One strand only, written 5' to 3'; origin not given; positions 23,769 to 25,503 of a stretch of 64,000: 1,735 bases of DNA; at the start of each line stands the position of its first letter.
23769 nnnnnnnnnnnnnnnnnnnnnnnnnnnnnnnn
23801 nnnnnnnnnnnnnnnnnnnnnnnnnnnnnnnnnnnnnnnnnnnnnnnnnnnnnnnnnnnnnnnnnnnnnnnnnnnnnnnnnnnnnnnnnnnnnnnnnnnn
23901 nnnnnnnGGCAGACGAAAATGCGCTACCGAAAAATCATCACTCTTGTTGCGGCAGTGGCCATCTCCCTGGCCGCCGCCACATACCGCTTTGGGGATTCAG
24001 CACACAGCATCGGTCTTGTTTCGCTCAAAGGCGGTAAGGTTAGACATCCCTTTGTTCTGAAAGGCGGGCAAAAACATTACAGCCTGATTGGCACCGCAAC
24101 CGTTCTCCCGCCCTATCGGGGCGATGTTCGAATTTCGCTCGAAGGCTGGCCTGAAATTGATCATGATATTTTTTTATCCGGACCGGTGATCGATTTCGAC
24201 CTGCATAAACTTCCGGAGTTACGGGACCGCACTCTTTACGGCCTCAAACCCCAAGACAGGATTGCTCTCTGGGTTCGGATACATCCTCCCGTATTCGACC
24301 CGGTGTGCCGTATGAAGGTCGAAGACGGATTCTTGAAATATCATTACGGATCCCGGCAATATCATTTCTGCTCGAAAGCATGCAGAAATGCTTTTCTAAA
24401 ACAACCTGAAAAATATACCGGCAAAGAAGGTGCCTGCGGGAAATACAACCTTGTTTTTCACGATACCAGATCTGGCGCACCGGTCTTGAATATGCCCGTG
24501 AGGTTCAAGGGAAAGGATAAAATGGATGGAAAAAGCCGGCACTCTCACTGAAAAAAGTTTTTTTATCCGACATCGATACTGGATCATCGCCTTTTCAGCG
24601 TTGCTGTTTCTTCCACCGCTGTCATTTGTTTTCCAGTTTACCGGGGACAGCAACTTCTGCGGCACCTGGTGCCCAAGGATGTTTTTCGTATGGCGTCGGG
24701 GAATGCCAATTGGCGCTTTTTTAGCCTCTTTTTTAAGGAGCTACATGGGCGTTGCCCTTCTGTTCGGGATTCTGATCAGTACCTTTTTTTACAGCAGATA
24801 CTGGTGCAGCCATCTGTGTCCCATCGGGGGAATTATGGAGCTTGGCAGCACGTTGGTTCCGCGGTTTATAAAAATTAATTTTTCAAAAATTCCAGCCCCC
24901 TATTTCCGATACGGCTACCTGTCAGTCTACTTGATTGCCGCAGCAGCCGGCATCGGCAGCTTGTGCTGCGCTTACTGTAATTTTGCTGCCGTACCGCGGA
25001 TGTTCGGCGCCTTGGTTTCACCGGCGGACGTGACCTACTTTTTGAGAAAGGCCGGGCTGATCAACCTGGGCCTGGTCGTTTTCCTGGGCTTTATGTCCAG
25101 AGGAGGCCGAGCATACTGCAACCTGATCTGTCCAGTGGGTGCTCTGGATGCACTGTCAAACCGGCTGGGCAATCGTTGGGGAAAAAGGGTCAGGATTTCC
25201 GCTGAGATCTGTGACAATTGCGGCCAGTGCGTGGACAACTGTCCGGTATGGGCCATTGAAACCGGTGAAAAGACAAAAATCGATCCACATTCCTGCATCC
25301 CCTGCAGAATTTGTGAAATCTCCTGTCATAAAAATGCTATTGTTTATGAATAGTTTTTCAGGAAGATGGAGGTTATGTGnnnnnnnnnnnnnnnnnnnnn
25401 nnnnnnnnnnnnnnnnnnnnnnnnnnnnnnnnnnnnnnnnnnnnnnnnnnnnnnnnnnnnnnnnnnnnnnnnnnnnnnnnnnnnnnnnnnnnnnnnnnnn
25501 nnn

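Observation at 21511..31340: Two unrelated cargos share the same 5' and 3' flanks, around an ECF / Gly-rich-peptide island (candidate novel co-regulated system)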

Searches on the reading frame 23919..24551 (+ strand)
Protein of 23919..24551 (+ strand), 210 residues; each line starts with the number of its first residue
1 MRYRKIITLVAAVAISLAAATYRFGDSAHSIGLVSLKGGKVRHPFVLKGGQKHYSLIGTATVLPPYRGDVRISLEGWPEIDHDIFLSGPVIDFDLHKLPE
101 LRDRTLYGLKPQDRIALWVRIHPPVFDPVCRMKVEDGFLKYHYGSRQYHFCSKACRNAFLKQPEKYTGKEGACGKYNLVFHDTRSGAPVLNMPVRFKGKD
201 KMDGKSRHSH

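Call 11: search_protein_families(library=pfam, proteins=[window:23919-24551:+], max_evalue=0.01)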
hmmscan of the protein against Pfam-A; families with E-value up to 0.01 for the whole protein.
window:23919-24551:+ (210 aa): 1 family
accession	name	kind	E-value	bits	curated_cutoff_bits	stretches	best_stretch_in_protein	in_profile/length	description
PF04945.19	YHS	-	3.3e-12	46.6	30.3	1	126-168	2-45/47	YHS domain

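Call 14: find_encoding_contigs(protein=window:23919-24551:+, flank=10000, max_places=10)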
Protein window:23919-24551:+ (210 aa): no gene with exactly this product is on record in the collection.

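Call 15: find_homologous_proteins(query=window:23919-24551:+)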
Query window:23919-24551:+ (210 aa): 37 proteins with E <= 0.001 among 766 candidates.
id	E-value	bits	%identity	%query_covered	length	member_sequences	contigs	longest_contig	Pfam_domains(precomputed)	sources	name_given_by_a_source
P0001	1.6e-125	435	89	100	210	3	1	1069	PF04945.20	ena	-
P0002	2.4e-118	412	84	100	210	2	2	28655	PF04945.20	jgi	jgi:YHS domain-containing protein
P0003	1.4e-69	252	53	100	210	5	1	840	PF04945.20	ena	-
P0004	1.6e-65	239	54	95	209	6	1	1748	PF04945.20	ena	-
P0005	7.7e-65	237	51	100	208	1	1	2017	-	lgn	-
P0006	1.7e-64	236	51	100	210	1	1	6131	PF04945.20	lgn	-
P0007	2.0e-64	236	50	99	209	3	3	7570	PF04945.20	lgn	-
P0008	6.8e-64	234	51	99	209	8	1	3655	PF04945.20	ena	-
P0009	9.3e-64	233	53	99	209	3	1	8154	PF04945.20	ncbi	-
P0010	2.7e-63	232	49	100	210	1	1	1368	PF04945.20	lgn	-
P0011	3.6e-63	231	52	94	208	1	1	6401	PF04945.20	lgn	-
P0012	1.6e-61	226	49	97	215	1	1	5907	PF04945.20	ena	-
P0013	1.7e-61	226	50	98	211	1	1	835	PF04945.20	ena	-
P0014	2.2e-61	226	50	99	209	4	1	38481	PF04945.20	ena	-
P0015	4.5e-61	225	48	99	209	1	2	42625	PF04945.20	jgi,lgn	jgi:YHS domain-containing protein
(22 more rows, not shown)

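Call 17: find_encoding_contigs(protein=P0002, flank=10000, max_places=4)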
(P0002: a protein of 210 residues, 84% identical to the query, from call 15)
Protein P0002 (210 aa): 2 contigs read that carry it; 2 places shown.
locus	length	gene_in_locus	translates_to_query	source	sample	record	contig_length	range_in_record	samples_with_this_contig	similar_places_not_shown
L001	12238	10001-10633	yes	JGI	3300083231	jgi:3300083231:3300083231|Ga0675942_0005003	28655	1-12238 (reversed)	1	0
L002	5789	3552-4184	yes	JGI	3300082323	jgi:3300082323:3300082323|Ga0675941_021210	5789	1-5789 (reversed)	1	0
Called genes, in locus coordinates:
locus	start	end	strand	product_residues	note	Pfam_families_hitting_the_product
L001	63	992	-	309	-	PF00561:Abhydrolase_1 (weak), PF12146:Hydrolase_4, PF12697:Abhydrolase_6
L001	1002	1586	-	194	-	PF00440:TetR_N (weak), PF16925:TetR_C_13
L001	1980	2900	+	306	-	PF00753:Lactamase_B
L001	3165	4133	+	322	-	PF00890:FAD_binding_2 (weak), PF01134:GIDA (faint), PF01266:DAO (faint), PF01946:Thi4 (faint), PF07992:Pyr_redox_2, PF12831:FAD_oxidored (weak), PF13738:Pyr_redox_3, PF00070:Pyr_redox, +1 more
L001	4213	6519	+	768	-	PF01590:GAF, PF13185:GAF_2, PF13492:GAF_3, PF05524:PEP-utilisers_N, PF00391:PEP-utilizers, PF02896:PEP-utilizers_C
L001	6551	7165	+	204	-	PF07690:MFS_1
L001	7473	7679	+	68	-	PF01797:Y1_Tnp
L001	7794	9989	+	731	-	PF07715:Plug, PF00593:TonB_dep_Rec_b-barrel, PF14905:OMP_b-brl_3 (weak)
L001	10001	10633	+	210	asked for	PF04945:YHS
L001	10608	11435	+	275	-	PF13187:Fer4_9 (faint), PF12801:Fer4_5, PF12837:Fer4_6 (faint), PF12801:Fer4_5, PF12838:Fer4_7 (weak), PF14697:Fer4_21 (weak), PF25160:LdpA_Fe-S-bd (weak)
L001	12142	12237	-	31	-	?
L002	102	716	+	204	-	PF07690:MFS_1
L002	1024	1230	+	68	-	PF01797:Y1_Tnp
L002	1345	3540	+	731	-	PF07715:Plug, PF00593:TonB_dep_Rec_b-barrel, PF14905:OMP_b-brl_3 (weak)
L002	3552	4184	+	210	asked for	PF04945:YHS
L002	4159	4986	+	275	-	PF13187:Fer4_9 (faint), PF12801:Fer4_5, PF12837:Fer4_6 (faint), PF12801:Fer4_5, PF12838:Fer4_7 (weak), PF14697:Fer4_21 (weak), PF25160:LdpA_Fe-S-bd (weak)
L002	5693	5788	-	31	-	?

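Call 23: find_encoding_contigs(protein=P0015, flank=10000, max_places=2)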
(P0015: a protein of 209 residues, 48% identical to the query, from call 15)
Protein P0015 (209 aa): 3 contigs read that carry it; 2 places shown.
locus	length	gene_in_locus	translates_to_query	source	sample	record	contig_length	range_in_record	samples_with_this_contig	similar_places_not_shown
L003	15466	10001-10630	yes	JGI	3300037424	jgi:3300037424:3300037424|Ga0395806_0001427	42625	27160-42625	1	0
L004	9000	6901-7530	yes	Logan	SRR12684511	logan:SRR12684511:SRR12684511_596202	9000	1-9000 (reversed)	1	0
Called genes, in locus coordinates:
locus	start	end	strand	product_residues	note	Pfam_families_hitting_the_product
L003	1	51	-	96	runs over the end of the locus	-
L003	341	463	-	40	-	PF11752:DUF3309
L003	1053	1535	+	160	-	PF04008:Adenosine_kin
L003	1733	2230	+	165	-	PF00571:CBS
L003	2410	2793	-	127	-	PF21342:SoxA-TsdA_cyt-c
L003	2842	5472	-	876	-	PF00990:GGDEF, PF00563:EAL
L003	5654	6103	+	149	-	-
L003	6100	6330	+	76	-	-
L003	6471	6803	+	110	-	-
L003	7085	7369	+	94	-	-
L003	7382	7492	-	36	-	-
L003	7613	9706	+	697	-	PF07715:Plug, PF00593:TonB_dep_Rec_b-barrel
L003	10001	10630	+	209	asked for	PF04945:YHS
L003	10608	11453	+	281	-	PF12801:Fer4_5, PF14697:Fer4_21 (faint), PF12801:Fer4_5 (weak), PF12838:Fer4_7 (weak), PF00037:Fer4 (weak), PF13187:Fer4_9 (weak), PF13237:Fer4_10 (weak)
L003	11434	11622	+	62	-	-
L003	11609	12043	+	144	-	PF01618:MotA_ExbB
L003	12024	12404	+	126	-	PF02472:ExbD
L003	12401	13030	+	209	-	PF13103:TonB_2 (weak), PF03544:TonB_C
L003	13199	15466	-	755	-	?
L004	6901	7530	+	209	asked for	PF04945:YHS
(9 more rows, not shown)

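Call 24: find_encoding_contigs(protein=P0014, flank=10000, max_places=2)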
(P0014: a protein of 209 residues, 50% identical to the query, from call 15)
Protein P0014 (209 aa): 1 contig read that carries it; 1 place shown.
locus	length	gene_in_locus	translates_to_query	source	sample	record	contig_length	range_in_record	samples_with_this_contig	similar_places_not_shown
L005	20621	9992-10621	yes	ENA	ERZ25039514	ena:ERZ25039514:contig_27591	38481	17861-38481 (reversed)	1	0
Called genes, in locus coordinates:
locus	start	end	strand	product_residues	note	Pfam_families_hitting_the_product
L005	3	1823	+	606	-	?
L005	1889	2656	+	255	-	-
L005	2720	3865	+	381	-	PF00989:PAS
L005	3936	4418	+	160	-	PF07238:PilZ (weak)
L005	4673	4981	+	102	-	PF05573:NosL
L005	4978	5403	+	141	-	-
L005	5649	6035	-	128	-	-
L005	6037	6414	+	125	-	PF02518:HATPase_c, PF14501:HATPase_c_5 (weak)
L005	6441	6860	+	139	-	PF00072:Response_reg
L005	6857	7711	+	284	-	PF00072:Response_reg, PF00196:GerE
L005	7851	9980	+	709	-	PF07715:Plug, PF00593:TonB_dep_Rec_b-barrel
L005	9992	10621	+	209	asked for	PF04945:YHS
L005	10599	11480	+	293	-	PF12801:Fer4_5, PF12837:Fer4_6 (faint), PF25160:LdpA_Fe-S-bd (weak), PF13237:Fer4_10 (weak), PF12838:Fer4_7 (weak), PF13187:Fer4_9 (weak)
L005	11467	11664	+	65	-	-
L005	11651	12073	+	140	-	PF01618:MotA_ExbB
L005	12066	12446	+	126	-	PF02472:ExbD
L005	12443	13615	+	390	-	PF03544:TonB_C, PF13103:TonB_2 (weak)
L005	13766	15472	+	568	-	PF14522:Cytochrome_C7 (faint), PF14537:Cytochrom_c3_2 (faint), PF22113:Mtrc-MtrF_II-IV_dom (faint)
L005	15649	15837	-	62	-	-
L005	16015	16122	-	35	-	-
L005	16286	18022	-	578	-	PF19864:Radical_SAM_N2, PF04055:Radical_SAM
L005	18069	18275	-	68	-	-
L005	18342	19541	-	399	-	PF00091:Tubulin, PF12327:FtsZ_C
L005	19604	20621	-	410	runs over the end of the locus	PF11104:PilM_2 (faint), PF14450:FtsA, PF02491:SHS2_FTSA, PF06723:MreB_Mbl, PF14450:FtsA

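Call 48: search_protein_families(library=ncbifam, proteins=[window:23919-24551:+], max_evalue=0.01)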
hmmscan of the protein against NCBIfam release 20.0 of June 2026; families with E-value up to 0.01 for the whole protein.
window:23919-24551:+ (210 aa): 0 families

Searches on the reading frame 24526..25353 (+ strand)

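Call 11: search_protein_families(library=pfam, proteins=[window:24526-25353:+], max_evalue=0.01)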
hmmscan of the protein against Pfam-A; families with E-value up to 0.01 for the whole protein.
window:24526-25353:+ (275 aa): 11 families
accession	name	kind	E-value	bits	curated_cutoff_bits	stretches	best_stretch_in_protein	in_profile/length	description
PF12801.12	Fer4_5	-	1.9e-16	60.2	22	2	73-117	3-47/48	4Fe-4S binding domain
PF12838.12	Fer4_7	-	1.3e-08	35.6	27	2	197-241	7-50/52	4Fe-4S dicluster domain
PF12837.12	Fer4_6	-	4e-06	26.9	25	2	222-241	2-21/24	4Fe-4S binding domain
PF13187.11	Fer4_9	-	7.2e-06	26.4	27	2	229-272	2-52/52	4Fe-4S dicluster domain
PF00037.32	Fer4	-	4.1e-05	23.6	21.1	1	223-241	2-20/24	4Fe-4S binding domain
PF25160.1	LdpA_Fe-S-bd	-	5.3e-05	23.3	27.6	1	198-246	9-45/49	LdpA Fe-S cluster-binding domain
PF13484.11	Fer4_16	-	0.00027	22.1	30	1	229-258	2-30/66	4Fe-4S double cluster binding domain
PF13237.11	Fer4_10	-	0.00065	20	25.5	1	222-267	2-52/53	4Fe-4S dicluster domain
PF14697.11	Fer4_21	-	0.0012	19.3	35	1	197-244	13-57/59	4Fe-4S dicluster domain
PF12800.12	Fer4_4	-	0.0019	18.8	24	1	227-242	2-17/17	4Fe-4S binding domain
PF12797.12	Fer4_2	-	0.0028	18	24.5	1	221-241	2-22/22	4Fe-4S binding domain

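Call 48: search_protein_families(library=ncbifam, proteins=[window:24526-25353:+], max_evalue=0.01)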
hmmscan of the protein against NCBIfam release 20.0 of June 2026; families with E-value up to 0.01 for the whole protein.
window:24526-25353:+ (275 aa): 39 families (the best 25 are shown)
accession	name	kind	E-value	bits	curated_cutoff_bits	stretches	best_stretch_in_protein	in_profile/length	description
TIGR02163.1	napH_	subfamily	3e-14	53.1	213.05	1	75-274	59-253/255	NapH/MauN family ferredoxin-type protein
NF007013.0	PRK09477.1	equivalog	9.6e-12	44.6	234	1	75-274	82-276/286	quinol dehydrogenase ferredoxin subunit NapH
NF058577.1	FdxA_fam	equivalog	3.6e-07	30.3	65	1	228-271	8-52/52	4Fe-4S ferredoxin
NF046105.1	TransRegNosR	equivalog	9.3e-07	27.5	1000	1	195-269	597-667/680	transcriptional regulator NosR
TIGR01971.1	NuoI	subfamily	1.8e-06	27.6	113.05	1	197-249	49-103/121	NADH-quinone oxidoreductase, chain I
NF045874.1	Vhu_polyferre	exception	3.3e-06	26.1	600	1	227-273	128-175/381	F420-non-reducing hydrogenase associated-polyferredoxin VhuB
TIGR02179.1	PorD_KorD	subfamily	1.5e-05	25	60.05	2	223-273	21-73/78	2-oxoacid:acceptor oxidoreductase, delta subunit, pyruvate/2-ketoisovalerate family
NF006221.0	PRK08348.1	subfamily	3.6e-05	23.5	124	1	196-246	50-94/136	NADH-plastoquinone oxidoreductase subunit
TIGR02700.1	flavo_MJ0208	hypoth_equivalog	8.8e-05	21.9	251.35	1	224-273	145-195/234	dihydromethanopterin reductase (acceptor)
NF041778.1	hetero_SS_HdrA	equivalog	8.9e-05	20.5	1400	1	224-273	584-634/771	ferredoxin:CoB-CoM heterodisulfide reductase subunit HdrA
NF041891.1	hdrA_Methbact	equivalog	9e-05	20.9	1300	1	224-272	569-618/762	ferredoxin:CoB-CoM heterodisulfide reductase subunit HdrA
TIGR04395.1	cutC_activ_rSAM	equivalog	9.1e-05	21.9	360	1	211-272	38-103/309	choline TMA-lyase-activating enzyme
NF004538.0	PRK05888.1-4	equivalog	9.2e-05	22.1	135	1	197-246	68-119/162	NADH-quinone oxidoreductase subunit NuoI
NF043039.1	HgcAB_like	equivalog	9.7e-05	22.1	285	1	146-272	227-349/350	HgcAB-like fusion protein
NF038196.1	ferrodoxin_EFR1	subfamily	0.00015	21.9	75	1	219-274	177-231/242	EFR1 family ferrodoxin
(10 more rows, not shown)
